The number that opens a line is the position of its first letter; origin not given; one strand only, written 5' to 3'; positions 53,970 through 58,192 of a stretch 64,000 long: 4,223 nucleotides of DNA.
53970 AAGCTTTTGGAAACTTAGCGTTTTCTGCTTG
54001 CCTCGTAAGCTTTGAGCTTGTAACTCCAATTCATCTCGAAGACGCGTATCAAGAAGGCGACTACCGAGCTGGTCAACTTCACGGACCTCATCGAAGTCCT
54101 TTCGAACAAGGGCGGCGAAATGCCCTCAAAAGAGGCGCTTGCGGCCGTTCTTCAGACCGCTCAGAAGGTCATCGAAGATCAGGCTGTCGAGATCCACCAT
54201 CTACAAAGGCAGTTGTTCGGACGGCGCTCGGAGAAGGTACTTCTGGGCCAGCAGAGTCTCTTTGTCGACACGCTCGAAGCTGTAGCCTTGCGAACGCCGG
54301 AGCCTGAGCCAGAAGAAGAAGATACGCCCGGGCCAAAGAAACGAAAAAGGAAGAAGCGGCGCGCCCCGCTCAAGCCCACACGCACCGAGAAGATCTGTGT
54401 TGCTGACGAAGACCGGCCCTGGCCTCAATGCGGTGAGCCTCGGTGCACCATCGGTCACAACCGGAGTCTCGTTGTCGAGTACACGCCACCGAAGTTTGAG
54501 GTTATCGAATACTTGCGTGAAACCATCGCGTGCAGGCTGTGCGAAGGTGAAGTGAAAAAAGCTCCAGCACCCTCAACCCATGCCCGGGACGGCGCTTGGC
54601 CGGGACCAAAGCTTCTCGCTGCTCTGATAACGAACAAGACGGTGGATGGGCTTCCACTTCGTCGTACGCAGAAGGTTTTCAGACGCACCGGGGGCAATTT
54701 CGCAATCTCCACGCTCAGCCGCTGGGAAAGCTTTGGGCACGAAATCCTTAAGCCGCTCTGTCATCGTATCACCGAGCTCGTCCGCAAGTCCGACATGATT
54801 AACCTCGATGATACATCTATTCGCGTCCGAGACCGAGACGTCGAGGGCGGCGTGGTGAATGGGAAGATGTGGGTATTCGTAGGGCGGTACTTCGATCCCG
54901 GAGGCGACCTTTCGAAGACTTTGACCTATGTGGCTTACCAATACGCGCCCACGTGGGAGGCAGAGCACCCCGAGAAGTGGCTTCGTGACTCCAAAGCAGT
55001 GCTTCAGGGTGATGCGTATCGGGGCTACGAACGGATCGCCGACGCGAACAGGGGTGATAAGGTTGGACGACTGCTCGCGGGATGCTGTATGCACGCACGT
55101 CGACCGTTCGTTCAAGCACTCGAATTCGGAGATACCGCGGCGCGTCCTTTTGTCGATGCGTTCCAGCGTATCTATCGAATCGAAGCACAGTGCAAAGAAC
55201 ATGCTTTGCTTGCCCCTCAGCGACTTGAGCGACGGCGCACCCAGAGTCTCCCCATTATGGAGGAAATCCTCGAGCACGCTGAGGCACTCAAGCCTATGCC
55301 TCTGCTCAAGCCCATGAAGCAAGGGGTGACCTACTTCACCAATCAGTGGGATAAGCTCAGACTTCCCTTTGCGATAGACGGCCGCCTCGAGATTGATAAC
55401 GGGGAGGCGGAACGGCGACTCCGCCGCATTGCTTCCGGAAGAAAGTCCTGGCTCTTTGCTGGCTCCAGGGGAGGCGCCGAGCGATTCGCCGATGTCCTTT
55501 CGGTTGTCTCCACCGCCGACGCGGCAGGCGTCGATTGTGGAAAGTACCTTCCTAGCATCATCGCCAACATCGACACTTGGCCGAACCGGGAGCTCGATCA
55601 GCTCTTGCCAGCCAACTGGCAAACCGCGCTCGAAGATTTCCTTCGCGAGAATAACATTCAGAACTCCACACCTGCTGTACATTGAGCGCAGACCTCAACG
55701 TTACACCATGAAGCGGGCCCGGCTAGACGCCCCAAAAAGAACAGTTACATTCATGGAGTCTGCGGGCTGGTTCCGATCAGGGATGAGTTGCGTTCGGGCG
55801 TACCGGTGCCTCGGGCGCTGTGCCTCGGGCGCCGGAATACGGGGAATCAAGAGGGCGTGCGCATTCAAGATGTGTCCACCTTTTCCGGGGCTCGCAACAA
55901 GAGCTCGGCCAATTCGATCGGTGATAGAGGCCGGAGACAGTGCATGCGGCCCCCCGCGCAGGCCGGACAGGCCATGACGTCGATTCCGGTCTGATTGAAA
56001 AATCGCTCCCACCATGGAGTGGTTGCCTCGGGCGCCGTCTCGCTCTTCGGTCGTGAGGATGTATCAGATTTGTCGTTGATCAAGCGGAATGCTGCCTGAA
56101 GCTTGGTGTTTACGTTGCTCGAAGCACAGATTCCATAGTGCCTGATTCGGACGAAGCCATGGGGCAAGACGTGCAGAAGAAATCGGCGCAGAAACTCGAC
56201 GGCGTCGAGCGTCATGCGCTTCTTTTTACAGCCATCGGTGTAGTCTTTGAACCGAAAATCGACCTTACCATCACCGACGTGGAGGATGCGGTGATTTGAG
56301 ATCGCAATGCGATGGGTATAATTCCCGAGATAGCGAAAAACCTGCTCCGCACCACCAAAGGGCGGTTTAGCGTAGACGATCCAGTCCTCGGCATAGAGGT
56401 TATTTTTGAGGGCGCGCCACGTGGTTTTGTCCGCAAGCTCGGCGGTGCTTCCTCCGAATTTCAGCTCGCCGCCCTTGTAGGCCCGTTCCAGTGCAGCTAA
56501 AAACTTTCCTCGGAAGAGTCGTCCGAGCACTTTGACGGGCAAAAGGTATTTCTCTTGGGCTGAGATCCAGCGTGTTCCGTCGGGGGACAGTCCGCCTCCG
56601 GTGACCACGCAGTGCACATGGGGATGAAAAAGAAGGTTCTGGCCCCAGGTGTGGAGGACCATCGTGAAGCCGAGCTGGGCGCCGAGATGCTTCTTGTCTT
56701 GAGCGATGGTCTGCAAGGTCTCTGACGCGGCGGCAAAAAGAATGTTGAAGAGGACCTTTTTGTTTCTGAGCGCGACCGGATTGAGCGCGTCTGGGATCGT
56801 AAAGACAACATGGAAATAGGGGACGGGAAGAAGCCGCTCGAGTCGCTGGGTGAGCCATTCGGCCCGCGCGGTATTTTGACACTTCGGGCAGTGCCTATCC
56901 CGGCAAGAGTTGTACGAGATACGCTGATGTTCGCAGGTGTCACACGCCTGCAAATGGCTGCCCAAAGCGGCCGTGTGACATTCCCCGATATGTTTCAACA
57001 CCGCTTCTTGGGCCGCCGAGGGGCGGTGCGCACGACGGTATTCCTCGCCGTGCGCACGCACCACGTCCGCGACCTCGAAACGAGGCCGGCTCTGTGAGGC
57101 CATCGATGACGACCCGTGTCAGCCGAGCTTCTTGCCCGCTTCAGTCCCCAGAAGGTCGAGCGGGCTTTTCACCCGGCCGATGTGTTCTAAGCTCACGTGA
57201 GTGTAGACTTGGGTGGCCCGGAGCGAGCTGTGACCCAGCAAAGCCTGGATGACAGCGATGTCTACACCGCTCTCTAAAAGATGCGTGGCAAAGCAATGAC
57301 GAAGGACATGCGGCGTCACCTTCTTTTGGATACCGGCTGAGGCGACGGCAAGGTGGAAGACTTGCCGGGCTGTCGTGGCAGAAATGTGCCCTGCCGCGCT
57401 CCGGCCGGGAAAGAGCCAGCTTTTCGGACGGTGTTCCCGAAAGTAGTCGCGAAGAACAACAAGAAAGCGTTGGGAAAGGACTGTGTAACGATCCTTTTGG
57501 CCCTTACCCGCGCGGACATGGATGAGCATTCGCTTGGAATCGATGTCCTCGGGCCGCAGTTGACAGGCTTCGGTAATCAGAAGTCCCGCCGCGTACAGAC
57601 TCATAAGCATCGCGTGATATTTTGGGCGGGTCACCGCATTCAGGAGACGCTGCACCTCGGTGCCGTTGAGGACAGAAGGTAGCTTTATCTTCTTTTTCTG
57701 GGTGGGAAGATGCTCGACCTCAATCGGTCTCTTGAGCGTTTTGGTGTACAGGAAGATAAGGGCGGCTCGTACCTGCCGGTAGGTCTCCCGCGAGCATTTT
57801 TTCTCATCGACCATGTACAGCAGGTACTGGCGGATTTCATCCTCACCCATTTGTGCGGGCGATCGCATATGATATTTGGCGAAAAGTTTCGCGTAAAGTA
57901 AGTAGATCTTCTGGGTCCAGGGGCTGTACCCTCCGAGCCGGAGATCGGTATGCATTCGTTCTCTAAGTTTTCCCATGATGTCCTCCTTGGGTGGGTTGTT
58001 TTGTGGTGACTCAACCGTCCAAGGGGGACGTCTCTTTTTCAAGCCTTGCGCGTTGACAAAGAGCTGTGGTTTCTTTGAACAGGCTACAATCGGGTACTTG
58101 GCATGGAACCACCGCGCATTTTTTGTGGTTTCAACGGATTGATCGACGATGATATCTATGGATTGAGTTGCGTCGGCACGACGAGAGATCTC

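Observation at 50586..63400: Two paralogous copies of an unusual transposition module (Zn-ribbon protein, Mu/TniA-type DDE transposase, TniB/ExeA-like AAA+ ATPase, small protein), one intact and one decayed and hit by IS66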

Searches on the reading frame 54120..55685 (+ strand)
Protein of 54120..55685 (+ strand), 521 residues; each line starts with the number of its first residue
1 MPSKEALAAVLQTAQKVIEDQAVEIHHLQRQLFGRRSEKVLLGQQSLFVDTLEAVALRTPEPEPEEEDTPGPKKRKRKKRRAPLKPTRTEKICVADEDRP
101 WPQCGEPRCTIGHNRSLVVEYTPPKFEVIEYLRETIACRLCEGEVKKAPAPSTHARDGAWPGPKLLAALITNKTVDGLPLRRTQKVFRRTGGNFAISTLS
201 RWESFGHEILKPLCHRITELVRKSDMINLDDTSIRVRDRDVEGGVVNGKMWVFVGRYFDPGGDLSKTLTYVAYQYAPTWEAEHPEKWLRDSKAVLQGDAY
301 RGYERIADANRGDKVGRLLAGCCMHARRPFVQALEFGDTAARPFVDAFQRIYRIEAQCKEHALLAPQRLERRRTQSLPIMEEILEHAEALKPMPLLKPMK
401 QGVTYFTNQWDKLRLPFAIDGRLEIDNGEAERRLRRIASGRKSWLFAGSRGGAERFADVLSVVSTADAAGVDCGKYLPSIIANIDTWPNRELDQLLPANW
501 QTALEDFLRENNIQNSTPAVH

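Call 3: search_protein_families(library=pfam, proteins=[window:54120-55685:+], max_evalue=0.01)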
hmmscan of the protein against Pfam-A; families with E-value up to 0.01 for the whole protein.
window:54120-55685:+ (521 aa): 4 families
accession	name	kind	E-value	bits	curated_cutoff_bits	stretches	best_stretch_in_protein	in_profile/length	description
PF03050.20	DDE_Tnp_IS66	-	1.7e-58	198.7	23.1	1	160-454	3-283/284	Transposase IS66 family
PF13007.12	LZ_Tnp_IS66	-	7.4e-09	36.6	22.9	1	24-84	5-62/71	Transposase C of IS166 homeodomain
PF13005.12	zf-IS66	-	3.8e-05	24.5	27.3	1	102-142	5-46/46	zinc-finger binding domain of transposase IS66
PF13817.11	DDE_Tnp_IS66_C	-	0.00099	19.7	30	1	461-497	1-38/39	IS66 C-terminal element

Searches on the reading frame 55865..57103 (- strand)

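Call 3: search_protein_families(library=pfam, proteins=[window:55865-57103:-], max_evalue=0.01)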
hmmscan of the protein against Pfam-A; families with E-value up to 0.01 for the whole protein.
window:55865-57103:- (412 aa): 2 families
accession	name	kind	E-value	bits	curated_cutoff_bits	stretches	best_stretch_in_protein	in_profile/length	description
PF04986.18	Y2_Tnp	-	2.3e-63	213.9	20.9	1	145-329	1-179/183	Putative transposase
PF14319.11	Zn_Tnp_IS91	-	1e-31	109.2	26.3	1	15-103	2-90/90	Transposase zinc-binding domain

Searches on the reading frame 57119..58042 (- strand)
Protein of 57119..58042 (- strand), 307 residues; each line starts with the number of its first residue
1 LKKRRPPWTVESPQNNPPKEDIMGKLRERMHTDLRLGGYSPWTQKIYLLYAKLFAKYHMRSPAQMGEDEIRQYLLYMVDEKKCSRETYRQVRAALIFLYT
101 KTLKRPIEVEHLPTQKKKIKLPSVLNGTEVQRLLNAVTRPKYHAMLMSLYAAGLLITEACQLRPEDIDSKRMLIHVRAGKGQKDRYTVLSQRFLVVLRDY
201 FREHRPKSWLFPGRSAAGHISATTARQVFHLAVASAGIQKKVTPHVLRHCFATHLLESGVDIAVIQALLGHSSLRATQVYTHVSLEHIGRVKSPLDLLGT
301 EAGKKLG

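Call 3: search_protein_families(library=pfam, proteins=[window:57119-58042:-], max_evalue=0.01)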
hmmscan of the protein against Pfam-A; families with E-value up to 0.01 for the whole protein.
window:57119-58042:- (307 aa): 2 families
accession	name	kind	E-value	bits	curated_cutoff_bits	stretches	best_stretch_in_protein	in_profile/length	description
PF00589.27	Phage_integrase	-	5.4e-37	127.6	27.1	1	124-285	2-170/172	Phage integrase family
PF13495.12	Phage_int_SAM_4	-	9.1e-19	68.1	27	1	26-107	1-83/85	Phage integrase, N-terminal SAM-like domain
